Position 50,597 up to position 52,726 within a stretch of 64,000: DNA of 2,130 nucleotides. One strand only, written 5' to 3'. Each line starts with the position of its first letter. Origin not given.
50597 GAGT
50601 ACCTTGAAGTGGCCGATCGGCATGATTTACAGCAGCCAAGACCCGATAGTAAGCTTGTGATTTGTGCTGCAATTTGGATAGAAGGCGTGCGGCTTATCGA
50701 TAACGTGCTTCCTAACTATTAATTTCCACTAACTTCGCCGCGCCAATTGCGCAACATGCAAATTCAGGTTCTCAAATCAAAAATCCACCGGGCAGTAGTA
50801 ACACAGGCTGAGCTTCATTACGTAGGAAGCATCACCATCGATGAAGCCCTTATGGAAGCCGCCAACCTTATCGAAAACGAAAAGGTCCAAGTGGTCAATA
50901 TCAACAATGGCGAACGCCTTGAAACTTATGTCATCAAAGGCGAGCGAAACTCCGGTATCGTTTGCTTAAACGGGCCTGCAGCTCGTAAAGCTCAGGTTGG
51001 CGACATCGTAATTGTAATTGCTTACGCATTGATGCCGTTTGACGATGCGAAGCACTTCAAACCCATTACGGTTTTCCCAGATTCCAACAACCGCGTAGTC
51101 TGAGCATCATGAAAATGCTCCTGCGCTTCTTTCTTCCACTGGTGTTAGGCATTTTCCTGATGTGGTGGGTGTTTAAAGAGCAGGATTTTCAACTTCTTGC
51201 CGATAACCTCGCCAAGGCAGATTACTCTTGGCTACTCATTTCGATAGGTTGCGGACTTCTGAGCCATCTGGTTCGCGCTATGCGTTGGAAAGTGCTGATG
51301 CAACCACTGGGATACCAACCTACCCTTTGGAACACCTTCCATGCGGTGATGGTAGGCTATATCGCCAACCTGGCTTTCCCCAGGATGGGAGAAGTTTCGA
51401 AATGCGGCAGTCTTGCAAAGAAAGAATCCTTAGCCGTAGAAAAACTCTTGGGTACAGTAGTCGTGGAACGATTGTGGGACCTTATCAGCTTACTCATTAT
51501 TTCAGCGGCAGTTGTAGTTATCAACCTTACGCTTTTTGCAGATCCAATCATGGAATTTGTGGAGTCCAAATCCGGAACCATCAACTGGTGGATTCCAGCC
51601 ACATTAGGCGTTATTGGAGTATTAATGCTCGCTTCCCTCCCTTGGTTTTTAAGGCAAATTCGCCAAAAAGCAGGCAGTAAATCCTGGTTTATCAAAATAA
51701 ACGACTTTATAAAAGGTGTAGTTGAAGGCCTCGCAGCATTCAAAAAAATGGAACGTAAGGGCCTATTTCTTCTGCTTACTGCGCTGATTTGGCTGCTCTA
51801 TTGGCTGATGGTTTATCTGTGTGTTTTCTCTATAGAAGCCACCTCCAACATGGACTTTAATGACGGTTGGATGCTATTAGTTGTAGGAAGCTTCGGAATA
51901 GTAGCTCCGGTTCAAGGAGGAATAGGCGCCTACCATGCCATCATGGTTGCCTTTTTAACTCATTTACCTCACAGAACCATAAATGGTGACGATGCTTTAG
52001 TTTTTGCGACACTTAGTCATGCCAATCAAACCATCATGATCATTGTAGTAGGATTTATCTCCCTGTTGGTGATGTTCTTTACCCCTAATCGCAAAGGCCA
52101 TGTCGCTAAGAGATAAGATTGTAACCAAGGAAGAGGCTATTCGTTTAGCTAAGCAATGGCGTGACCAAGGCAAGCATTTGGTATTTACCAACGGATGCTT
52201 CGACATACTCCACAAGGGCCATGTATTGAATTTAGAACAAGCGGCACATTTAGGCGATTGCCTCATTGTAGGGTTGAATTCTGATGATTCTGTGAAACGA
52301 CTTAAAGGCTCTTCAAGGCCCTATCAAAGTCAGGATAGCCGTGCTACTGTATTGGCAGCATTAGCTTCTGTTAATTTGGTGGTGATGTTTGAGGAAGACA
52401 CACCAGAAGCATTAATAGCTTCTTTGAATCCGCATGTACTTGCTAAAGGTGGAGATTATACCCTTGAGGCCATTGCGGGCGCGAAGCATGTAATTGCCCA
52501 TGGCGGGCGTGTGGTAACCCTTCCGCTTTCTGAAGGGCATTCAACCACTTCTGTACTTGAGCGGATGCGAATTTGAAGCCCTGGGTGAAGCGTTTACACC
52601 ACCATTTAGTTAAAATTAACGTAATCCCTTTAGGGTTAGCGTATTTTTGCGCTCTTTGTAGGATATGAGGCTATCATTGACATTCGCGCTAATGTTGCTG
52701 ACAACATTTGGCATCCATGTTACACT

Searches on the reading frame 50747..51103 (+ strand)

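Call 61: search_protein_families(library=pfam, proteins=[window:50747-51103:+], max_evalue=0.0001)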
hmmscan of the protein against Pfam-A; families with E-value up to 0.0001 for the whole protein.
window:50747-51103:+ (118 aa): 1 family
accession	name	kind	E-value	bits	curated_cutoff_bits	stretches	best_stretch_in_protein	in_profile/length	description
PF02261.22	Asp_decarbox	-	1.6e-51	173.4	25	1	4-117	1-114/115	Aspartate decarboxylase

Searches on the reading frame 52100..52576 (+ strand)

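Call 61: search_protein_families(library=pfam, proteins=[window:52100-52576:+], max_evalue=0.0001)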
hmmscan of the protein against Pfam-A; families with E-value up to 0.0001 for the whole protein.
window:52100-52576:+ (158 aa): 1 family
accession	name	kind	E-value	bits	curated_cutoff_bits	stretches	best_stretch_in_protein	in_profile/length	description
PF01467.32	CTP_transf_like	-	4.9e-18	66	21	1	29-152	1-130/133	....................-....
